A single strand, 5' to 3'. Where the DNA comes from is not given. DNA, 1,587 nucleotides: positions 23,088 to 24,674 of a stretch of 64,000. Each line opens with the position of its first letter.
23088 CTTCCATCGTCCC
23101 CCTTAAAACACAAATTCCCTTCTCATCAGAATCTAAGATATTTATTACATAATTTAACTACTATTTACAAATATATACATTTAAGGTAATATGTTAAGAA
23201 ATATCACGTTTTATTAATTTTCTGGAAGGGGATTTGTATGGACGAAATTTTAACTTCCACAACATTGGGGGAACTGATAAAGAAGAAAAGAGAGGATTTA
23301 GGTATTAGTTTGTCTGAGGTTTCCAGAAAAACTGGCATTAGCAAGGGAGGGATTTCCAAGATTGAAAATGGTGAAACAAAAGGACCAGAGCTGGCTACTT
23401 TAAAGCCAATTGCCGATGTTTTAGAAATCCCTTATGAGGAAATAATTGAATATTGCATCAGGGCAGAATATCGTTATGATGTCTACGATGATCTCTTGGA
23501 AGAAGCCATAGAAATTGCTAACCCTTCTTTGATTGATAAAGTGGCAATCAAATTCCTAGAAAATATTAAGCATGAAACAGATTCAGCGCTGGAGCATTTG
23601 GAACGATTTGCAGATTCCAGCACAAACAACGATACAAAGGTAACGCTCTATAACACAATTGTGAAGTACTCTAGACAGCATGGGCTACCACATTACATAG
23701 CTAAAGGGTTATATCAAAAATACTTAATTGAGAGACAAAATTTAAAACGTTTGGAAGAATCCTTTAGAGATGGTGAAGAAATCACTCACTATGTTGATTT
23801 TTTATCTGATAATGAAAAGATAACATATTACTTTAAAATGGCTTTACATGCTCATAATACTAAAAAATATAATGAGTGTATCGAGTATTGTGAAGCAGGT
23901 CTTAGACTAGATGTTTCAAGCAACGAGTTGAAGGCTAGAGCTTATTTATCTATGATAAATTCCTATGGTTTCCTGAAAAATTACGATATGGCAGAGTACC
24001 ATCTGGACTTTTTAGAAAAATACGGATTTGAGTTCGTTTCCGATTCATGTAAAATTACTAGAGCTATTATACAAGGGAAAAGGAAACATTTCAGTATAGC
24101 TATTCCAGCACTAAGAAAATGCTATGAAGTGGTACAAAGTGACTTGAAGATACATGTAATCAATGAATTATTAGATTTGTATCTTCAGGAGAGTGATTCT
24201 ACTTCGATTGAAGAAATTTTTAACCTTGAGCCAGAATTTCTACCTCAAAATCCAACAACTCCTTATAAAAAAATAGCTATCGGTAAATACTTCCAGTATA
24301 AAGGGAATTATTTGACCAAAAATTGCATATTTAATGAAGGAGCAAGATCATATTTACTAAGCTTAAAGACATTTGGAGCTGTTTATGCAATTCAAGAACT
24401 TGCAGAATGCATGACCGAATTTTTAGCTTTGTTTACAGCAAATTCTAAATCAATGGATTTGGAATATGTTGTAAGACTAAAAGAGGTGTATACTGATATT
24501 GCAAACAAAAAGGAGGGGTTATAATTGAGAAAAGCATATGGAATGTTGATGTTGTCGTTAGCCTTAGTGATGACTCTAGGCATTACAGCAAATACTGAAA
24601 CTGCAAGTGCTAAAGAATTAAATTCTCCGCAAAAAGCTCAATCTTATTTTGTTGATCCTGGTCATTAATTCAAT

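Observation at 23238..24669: RNPP-type HTH-TPR regulator with coupled secreted pro-peptide (arbitrium/quorum-sensing-like pair) inside phage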

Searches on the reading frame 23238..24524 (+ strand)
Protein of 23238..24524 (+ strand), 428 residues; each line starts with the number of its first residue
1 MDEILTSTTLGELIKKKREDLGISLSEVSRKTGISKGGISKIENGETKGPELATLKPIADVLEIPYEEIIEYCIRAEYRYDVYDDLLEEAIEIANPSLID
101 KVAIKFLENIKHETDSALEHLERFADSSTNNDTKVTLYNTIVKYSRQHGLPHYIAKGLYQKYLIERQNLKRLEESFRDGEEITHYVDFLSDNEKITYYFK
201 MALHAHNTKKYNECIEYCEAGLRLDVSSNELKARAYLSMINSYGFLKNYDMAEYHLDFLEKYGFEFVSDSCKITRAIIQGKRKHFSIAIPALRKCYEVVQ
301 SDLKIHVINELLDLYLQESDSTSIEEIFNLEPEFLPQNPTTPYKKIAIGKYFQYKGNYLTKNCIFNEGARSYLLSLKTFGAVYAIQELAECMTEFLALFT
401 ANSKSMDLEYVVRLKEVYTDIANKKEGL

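Call 3: search_protein_families(library=pfam, proteins=[window:23238-24524:+], max_evalue=0.1)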
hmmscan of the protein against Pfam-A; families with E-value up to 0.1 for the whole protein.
window:23238-24524:+ (428 aa): 10 families
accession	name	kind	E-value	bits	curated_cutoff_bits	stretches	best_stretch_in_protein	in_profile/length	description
PF01381.28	HTH_3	-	1.9e-12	47.5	23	1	14-69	1-55/55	Helix-turn-helix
PF13443.12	HTH_26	-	4.1e-10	40.2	22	1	15-72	3-60/63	Cro/C1-type HTH DNA-binding domain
PF12844.13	HTH_19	-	3.3e-09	37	30.2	1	11-70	1-59/64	Helix-turn-helix domain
PF13560.12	HTH_31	-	7.4e-07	29.8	27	1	10-66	2-58/64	Helix-turn-helix domain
PF13413.12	HTH_25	-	2.3e-05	24.6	24.6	1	15-48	3-36/62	Helix-turn-helix domain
PF00515.34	TPR_1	-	0.0002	21.5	27.8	0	198-225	4-31/34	Tetratricopeptide repeat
PF16575.11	CLP1_P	-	0.062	13.5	26.6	0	184-259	53-126/188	mRNA cleavage and polyadenylation factor CLP1 P-loop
PF04353.18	Rsd_AlgQ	-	0.067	13.6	35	0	78-137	68-124/150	Regulator of RNA polymerase sigma(70) subunit, Rsd/AlgQ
PF12728.13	HTH_17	-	0.073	13.8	27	0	139-174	16-48/51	Helix-turn-helix domain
PF07719.23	TPR_2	-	0.08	13.6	27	1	197-225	3-31/34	Tetratricopeptide repeat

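Call 6: search_dna_similar(query=window:23238-24524:+, collection=phages, mode=protein, max_rows=30)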
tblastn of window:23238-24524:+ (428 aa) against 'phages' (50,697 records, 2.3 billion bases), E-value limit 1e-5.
Records with a match: 5; places in all: 5; records where one place covers at least 80% of the query: 3.
Best place of each record, by identity: <60% 5.
By first word of the organism name: Brevibacillus 5.
By host as written in the record: Brevibacillus laterosporus 5.
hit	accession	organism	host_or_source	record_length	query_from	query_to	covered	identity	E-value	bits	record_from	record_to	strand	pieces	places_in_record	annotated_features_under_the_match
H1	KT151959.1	Brevibacillus phage Sundance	Brevibacillus laterosporus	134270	1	418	98%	45.2%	4e-104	344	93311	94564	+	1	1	putative DNA-binding protein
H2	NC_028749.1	Brevibacillus phage Sundance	Brevibacillus laterosporus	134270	1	418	98%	45.2%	4e-104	344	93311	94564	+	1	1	putative DNA-binding protein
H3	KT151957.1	Brevibacillus phage SecTim467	Brevibacillus laterosporus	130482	1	427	100%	43.8%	5e-99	329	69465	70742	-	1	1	hypothetical protein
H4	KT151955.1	Brevibacillus phage Jenst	Brevibacillus laterosporus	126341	1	157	37%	49.7%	7e-32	134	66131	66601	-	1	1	putative DNA-binding protein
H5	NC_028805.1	Brevibacillus phage Jenst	Brevibacillus laterosporus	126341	1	157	37%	49.7%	7e-32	134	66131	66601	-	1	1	putative DNA-binding protein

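Call 7: get_annotated_region(hit=H1, flank=4000)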
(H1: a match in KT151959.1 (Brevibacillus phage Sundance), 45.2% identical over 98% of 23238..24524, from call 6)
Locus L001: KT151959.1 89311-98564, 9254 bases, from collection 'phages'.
description: Brevibacillus phage Sundance, complete genome.
organism: Brevibacillus phage Sundance (NCBI taxid 1691958)
taxonomy: Viruses; Duplodnaviria; Heunggongvirae; Uroviricota; Caudoviricetes
host: Brevibacillus laterosporus; source: honeybee debris; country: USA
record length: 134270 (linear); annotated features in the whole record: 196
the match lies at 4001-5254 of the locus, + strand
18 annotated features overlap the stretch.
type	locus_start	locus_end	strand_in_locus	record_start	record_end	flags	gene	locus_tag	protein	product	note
CDS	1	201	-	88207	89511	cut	-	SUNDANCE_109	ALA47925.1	putative ATP-dependent DNA ligase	-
CDS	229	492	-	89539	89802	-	-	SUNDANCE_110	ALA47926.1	hypothetical protein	-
CDS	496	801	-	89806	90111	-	-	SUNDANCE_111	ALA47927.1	putative TonB box-like protein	-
CDS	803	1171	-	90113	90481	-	-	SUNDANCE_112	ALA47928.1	putative integrase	-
CDS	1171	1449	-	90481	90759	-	-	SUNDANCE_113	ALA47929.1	hypothetical protein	-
CDS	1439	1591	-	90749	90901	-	-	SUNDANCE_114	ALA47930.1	hypothetical protein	-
CDS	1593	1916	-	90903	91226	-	-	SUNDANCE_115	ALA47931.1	hypothetical protein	-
CDS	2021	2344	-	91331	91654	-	-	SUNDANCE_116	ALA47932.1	putative leukotoxin LktA-like protein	-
CDS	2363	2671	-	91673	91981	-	-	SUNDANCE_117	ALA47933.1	hypothetical protein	-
CDS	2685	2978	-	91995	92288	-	-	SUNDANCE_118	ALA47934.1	hypothetical protein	-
CDS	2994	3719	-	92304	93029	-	-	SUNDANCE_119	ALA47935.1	putative nucleotidyltransferase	-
CDS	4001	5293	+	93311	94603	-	-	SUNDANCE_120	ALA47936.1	putative DNA-binding protein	-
CDS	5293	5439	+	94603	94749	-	-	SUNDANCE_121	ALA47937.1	hypothetical protein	-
CDS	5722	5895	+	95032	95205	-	-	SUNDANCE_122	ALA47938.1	putative spo0E like sporulation regulatory family protein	-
CDS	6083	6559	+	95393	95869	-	-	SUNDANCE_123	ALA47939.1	putative GTPase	-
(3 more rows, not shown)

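Call 8: get_annotated_region(hit=H3, flank=4000)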
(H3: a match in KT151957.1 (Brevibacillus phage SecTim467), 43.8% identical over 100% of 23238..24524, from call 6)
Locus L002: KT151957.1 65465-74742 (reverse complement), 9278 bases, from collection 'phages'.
description: Brevibacillus phage SecTim467, complete genome.
organism: Brevibacillus phage SecTim467 (NCBI taxid 1691956)
taxonomy: Viruses; Duplodnaviria; Heunggongvirae; Uroviricota; Caudoviricetes; Jenstvirus; Jenstvirus jenst
host: Brevibacillus laterosporus; source: honeybee debris; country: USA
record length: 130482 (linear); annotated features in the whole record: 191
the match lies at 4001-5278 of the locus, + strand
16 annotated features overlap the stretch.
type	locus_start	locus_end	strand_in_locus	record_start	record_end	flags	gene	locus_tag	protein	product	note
CDS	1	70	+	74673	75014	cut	-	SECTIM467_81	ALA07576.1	putative DNA-binding protein HBsu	-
CDS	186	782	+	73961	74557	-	-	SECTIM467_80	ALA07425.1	hypothetical protein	-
CDS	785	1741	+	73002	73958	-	-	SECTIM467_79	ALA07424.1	putative RNA polymerase sigma factor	-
CDS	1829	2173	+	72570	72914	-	-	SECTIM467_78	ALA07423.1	hypothetical protein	-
CDS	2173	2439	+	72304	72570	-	-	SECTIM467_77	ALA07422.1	hypothetical protein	-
CDS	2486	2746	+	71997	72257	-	-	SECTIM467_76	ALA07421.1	putative thioredoxin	-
CDS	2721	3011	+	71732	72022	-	-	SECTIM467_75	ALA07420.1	putative thioredoxin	-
CDS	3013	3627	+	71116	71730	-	-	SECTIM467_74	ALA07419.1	putative DNA polymerase III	-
CDS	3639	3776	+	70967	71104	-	-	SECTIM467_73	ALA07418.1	hypothetical protein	-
CDS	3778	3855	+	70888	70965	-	-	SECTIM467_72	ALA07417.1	hypothetical protein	-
CDS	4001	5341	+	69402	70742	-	-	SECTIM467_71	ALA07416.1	hypothetical protein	-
CDS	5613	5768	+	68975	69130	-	-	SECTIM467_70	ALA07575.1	putative sporulation protein Spo0E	-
CDS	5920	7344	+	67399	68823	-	-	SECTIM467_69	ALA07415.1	putative DNA-binding protein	-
CDS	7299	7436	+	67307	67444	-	-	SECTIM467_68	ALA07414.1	hypothetical protein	-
CDS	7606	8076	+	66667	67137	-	-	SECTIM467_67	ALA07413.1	hypothetical protein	-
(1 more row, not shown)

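Call 11: search_solved_structures(query=window:23238-24524:+, max_evalue=10, show_alignments=2)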
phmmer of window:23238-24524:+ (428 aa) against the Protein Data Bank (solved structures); distinct sequences matched with E-value up to 10: 47.
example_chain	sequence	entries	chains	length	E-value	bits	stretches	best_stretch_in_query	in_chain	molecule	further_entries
8bny_A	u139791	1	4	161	1.9e-06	30.6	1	10-83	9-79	Immunity repressor protein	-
1b0n_A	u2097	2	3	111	9.8e-06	28.2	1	10-101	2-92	PROTEIN (SINR PROTEIN) | HTH-TYPE TRANSCRIPTIONAL REGULATOR SINR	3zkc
7zvi_A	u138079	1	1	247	2.5e-05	26.9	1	8-91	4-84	Orf22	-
7p4a_A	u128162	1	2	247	3.1e-05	26.6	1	8-91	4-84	Stl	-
8tac_A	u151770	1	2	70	4.5e-05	26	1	2-63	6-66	DBP48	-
5tn0_A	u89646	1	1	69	5.8e-05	25.7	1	10-70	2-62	HTH-type transcriptional regulator SinR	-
3qq6_A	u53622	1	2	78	6.1e-05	25.6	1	10-70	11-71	HTH-type transcriptional regulator sinR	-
5woq_A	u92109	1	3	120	0.00027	23.5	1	7-101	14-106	Transcriptional regulator ClgR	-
1y9q_A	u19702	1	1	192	0.00031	23.3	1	4-67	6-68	transcriptional regulator, HTH_3 family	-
1r63_A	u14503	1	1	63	0.00084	21.8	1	12-59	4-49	REPRESSOR PROTEIN FROM BACTERIOPHAGE 434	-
1sq8_A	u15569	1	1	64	0.00089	21.8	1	10-52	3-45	dh434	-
1per_L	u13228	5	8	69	0.0011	21.5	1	12-60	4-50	PROTEIN (434 REPRESSOR) | 434 REPRESSOR | REPRESSOR PROTEIN CI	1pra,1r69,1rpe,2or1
7t5u_A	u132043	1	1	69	0.0017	20.9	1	7-64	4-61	Helix-turn-helix domain-containing protein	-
2r63_A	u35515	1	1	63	0.0055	19.2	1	12-59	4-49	REPRESSOR PROTEIN FROM BACTERIOPHAGE 434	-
3fym_A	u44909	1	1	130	0.011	18.1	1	9-47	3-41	Putative uncharacterized protein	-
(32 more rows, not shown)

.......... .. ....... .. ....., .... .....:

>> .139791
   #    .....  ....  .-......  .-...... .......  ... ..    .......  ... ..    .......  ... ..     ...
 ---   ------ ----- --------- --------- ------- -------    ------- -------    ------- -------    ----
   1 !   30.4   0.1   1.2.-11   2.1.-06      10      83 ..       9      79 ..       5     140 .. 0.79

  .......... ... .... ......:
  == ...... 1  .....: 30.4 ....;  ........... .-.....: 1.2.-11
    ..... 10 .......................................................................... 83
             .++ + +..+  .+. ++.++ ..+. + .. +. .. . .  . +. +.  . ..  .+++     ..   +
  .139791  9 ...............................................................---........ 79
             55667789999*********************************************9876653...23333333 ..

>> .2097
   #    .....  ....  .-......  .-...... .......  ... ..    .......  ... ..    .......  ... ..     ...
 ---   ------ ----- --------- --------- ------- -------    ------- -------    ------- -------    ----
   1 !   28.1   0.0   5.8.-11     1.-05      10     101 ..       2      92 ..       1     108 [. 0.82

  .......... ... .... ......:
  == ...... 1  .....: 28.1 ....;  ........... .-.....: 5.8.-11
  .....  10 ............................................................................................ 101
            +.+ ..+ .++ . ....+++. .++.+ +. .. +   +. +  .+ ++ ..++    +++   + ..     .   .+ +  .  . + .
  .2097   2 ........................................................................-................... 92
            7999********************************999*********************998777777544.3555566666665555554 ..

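Call 12: find_homologous_proteins(query=window:23238-24524:+, max_evalue=0.001)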
Query window:23238-24524:+ (428 aa): 156 proteins with E <= 0.001 among 6138 candidates; the best 120 are listed.
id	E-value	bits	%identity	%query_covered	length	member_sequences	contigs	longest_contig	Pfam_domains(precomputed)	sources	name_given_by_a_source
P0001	1.8e-265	898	95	99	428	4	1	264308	PF12844.14,PF01381.29,PF13560.13,PF13443.13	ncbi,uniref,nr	ncbi:helix-turn-helix domain-containing protein [Brevibacillus laterosporus]|uniref:helix-turn-helix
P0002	1.2e-229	780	82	100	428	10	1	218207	PF12844.14,PF01381.29,PF13560.13,PF13443.13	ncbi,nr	ncbi:helix-turn-helix domain-containing protein [Brevibacillus laterosporus]|nr:helix-turn-helix tra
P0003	1.0e-220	751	79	99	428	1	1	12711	PF12844.14,PF13413.13,PF01381.29,PF13560.13,PF13443.13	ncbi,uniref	ncbi:helix-turn-helix domain-containing protein [Brevibacillus laterosporus]|uniref:helix-turn-helix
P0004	2.9e-198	677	71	100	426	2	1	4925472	PF01381.29,PF13560.13,PF13443.13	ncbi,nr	ncbi:helix-turn-helix transcriptional regulator [Brevibacterium sp. JNUCC-42]|nr:helix-turn-helix tr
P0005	6.2e-150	518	58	98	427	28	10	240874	PF01381.29,PF13560.13,PF13443.13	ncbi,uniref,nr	ncbi:helix-turn-helix domain-containing protein [Brevibacillus laterosporus]|uniref:helix-turn-helix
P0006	2.1e-146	506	58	100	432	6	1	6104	PF12844.14,PF01381.29,PF13560.13,PF13443.13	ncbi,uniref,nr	ncbi:helix-turn-helix domain-containing protein [Brevibacillus laterosporus]|uniref:helix-turn-helix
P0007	4.5e-146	505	57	99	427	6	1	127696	PF12844.14,PF13413.13,PF01381.29,PF13560.13,PF13443.13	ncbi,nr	ncbi:XRE family transcriptional regulator [Brevibacillus laterosporus]|nr:helix-turn-helix domain-co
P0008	8.9e-139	481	55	98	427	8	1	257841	PF12844.14,PF13413.13,PF01381.29,PF13560.13,PF13443.13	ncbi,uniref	ncbi:helix-turn-helix domain-containing protein [Brevibacillus laterosporus]|uniref:helix-turn-helix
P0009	2.7e-135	470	52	99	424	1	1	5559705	PF10602.16,PF12844.14,PF01381.29,PF13443.13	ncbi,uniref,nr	ncbi:XRE family transcriptional regulator [Brevibacillus laterosporus]|uniref:XRE family transcripti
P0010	1.5e-134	467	51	98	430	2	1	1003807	PF12844.14,PF01381.29,PF13560.13,PF13443.13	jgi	jgi:transcriptional regulator with XRE-family HTH domain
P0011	3.2e-134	466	54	99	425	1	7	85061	PF12844.14,PF01381.29,PF13560.13,PF13443.13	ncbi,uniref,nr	ncbi:helix-turn-helix transcriptional regulator [Brevibacillus laterosporus]|uniref:helix-turn-helix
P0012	4.3e-134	466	51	98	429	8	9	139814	PF12844.14,PF01381.29,PF13560.13,PF13443.13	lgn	-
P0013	4.7e-133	462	53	99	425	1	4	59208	PF12844.14,PF01381.29,PF13560.13,PF13443.13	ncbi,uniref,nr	ncbi:helix-turn-helix domain-containing protein [Brevibacillus laterosporus]|uniref:helix-turn-helix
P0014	8.1e-133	462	51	99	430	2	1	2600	PF12844.14,PF01381.29,PF13560.13,PF13443.13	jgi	jgi:transcriptional regulator with XRE-family HTH domain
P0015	9.2e-133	461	53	99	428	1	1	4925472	PF12844.14,PF01381.29,PF13560.13,PF13443.13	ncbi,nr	ncbi:helix-turn-helix transcriptional regulator [Brevibacterium sp. JNUCC-42]|nr:helix-turn-helix tr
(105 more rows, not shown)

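Call 14: find_related_loci(query=window:23238-24524:+, collection=genome_contigs, flank=3000)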
Query window:23238-24524:+ (428 aa) in genome_contigs; peptide patterns used: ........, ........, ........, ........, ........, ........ (x = any residue, [..] = any of these).
181 stretches matched a pattern; 9 encode a relative of the query (tblastn E <= 1e-3); 9 distinct loci.
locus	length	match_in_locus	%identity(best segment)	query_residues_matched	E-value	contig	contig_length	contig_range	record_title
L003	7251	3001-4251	51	8-424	3e-140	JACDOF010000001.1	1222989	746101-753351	MAG: Brevibacillus sp. isolate GB_MAG14_061 c_000000000001, whole genome shotgun sequence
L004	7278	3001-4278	32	3-428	1e-75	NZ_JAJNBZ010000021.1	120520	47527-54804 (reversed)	Paenibacillus profundus strain YoMME NODE_21_length_120520_cov_112.346291, whole genome shotgun sequence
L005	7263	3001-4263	35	3-425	2e-75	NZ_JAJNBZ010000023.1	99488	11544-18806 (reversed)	Paenibacillus profundus strain YoMME NODE_23_length_99488_cov_106.118522, whole genome shotgun sequence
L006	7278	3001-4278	35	3-428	3e-74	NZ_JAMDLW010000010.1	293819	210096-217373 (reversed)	Paenibacillus apiarius strain NRRL NRS-1438 contig_0000010, whole genome shotgun sequence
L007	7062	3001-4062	33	3-358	8e-63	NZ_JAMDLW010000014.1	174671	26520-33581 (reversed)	Paenibacillus apiarius strain NRRL NRS-1438 contig_0000014, whole genome shotgun sequence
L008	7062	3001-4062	33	3-358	1e-61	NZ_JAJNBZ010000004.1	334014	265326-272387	Paenibacillus profundus strain YoMME NODE_4_length_334014_cov_113.250207, whole genome shotgun sequence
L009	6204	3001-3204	65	1-68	1e-19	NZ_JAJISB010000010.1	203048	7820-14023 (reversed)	Brevibacillus daliensis strain YIM B02290 contig10, whole genome shotgun sequence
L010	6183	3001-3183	43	22-82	2e-10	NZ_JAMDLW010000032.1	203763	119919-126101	Paenibacillus apiarius strain NRRL NRS-1438 contig_0000032, whole genome shotgun sequence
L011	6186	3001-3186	40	14-76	6e-5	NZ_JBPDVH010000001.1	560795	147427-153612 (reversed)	Lonepinella sp. BR2474 contig00001, whole genome shotgun sequence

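Call 15: find_related_loci(query=window:23238-24524:+, collection=viral_contigs, flank=5000)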
Query window:23238-24524:+ (428 aa) in viral_contigs; peptide patterns used: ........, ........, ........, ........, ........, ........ (x = any residue, [..] = any of these).
7 stretches matched a pattern; 2 encode a relative of the query (tblastn E <= 1e-3); 2 distinct loci.
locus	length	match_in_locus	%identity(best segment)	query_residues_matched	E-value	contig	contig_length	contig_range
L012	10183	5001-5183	49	10-70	1e-11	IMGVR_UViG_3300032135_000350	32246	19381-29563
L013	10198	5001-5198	37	18-87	5e-7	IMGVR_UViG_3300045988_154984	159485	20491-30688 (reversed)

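Call 40: find_encoding_contigs(protein=P0001, flank=8000, max_places=3)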
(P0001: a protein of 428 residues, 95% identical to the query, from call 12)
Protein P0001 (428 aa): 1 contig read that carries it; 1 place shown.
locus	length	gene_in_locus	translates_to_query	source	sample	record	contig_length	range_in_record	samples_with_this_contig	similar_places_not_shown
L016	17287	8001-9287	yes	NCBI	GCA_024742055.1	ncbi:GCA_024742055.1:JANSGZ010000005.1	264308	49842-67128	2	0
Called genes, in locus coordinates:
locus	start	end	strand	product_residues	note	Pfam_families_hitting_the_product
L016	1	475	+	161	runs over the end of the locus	PF03862:SpoVAC_SpoVAEB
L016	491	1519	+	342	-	PF07451:SpoVAD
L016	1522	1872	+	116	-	PF03862:SpoVAC_SpoVAEB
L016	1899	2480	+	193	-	PF14097:SpoVAE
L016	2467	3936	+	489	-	PF03323:GerA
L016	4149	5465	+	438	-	PF00278:Orn_DAP_Arg_deC, PF02784:Orn_Arg_deC_N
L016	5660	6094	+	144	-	PF00160:Pro_isomerase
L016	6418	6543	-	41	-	-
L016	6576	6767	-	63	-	PF00395:SLH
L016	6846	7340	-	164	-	PF01510:Amidase_2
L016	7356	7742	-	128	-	-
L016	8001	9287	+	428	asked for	PF01381:HTH_3, PF12844:HTH_19, PF13443:HTH_26, PF13560:HTH_31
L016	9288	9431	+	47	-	-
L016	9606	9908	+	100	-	PF09388:SpoOE-like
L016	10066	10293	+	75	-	-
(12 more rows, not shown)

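Call 41: find_encoding_contigs(protein=P0002, flank=8000, max_places=3)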
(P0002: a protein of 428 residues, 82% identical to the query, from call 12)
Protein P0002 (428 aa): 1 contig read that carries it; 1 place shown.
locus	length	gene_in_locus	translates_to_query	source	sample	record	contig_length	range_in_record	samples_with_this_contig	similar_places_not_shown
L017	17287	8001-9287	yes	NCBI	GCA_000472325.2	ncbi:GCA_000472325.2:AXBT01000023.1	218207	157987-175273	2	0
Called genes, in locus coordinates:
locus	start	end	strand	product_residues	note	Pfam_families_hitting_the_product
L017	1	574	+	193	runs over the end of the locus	PF13302:Acetyltransf_3, PF13420:Acetyltransf_4 (weak), PF00583:Acetyltransf_1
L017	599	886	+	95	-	-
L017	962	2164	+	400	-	PF00083:Sugar_tr (weak), PF07690:MFS_1, PF12832:MFS_1_like (faint), PF05977:MFS_3 (weak), PF07690:MFS_1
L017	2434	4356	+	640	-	PF00122:E1-E2_ATPase, PF00702:Hydrolase, PF08282:Hydrolase_3 (faint)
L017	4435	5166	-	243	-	PF01522:Polysacc_deac_1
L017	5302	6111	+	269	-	PF10977:DUF2797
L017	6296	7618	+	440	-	PF01168:Ala_racemase_N, PF00842:Ala_racemase_C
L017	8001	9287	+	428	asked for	PF01381:HTH_3, PF12844:HTH_19 (weak), PF13443:HTH_26, PF13560:HTH_31 (weak)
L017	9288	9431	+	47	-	-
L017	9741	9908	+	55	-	PF09388:SpoOE-like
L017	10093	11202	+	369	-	PF01464:SLT (faint), PF01510:Amidase_2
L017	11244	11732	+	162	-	-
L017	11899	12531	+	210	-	-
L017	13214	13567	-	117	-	PF17428:DUF5412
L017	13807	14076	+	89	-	-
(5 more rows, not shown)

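Call 45: find_related_loci(query=A1, collection=viral_contigs, flank=6000)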
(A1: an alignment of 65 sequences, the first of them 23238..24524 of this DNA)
Query A1 (428 aa) in viral_contigs; peptide patterns used: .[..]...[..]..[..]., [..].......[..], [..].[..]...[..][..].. (x = any residue, [..] = any of these).
247 stretches matched a pattern; 17 encode a relative of the query (tblastn E <= 1e-3); 17 distinct loci.
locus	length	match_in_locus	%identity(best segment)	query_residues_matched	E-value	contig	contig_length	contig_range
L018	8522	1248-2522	51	1-425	8e-136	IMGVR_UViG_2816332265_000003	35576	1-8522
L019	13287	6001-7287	47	1-428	1e-113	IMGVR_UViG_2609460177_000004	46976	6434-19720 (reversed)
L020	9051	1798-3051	46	5-421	5e-112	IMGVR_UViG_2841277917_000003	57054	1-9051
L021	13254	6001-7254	45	1-418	2e-114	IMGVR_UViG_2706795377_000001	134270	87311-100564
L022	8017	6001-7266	40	5-426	9e-101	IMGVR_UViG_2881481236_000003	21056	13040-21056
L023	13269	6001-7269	43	1-424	2e-107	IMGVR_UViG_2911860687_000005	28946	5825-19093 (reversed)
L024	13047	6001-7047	43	81-428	1e-81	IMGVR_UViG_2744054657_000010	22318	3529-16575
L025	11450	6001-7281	34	2-428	2e-72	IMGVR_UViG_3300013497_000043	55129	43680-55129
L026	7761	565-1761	32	10-409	3e-63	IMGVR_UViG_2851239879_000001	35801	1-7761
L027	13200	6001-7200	29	9-411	2e-60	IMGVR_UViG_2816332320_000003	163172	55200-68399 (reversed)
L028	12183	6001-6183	49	10-70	1e-10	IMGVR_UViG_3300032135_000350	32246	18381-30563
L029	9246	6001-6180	42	10-69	7e-8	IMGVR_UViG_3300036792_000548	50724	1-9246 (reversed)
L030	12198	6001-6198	37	18-87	4e-6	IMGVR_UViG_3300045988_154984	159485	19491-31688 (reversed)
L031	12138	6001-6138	46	3-48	5e-6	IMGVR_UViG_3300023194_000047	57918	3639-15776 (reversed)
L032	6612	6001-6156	35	9-62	4e-5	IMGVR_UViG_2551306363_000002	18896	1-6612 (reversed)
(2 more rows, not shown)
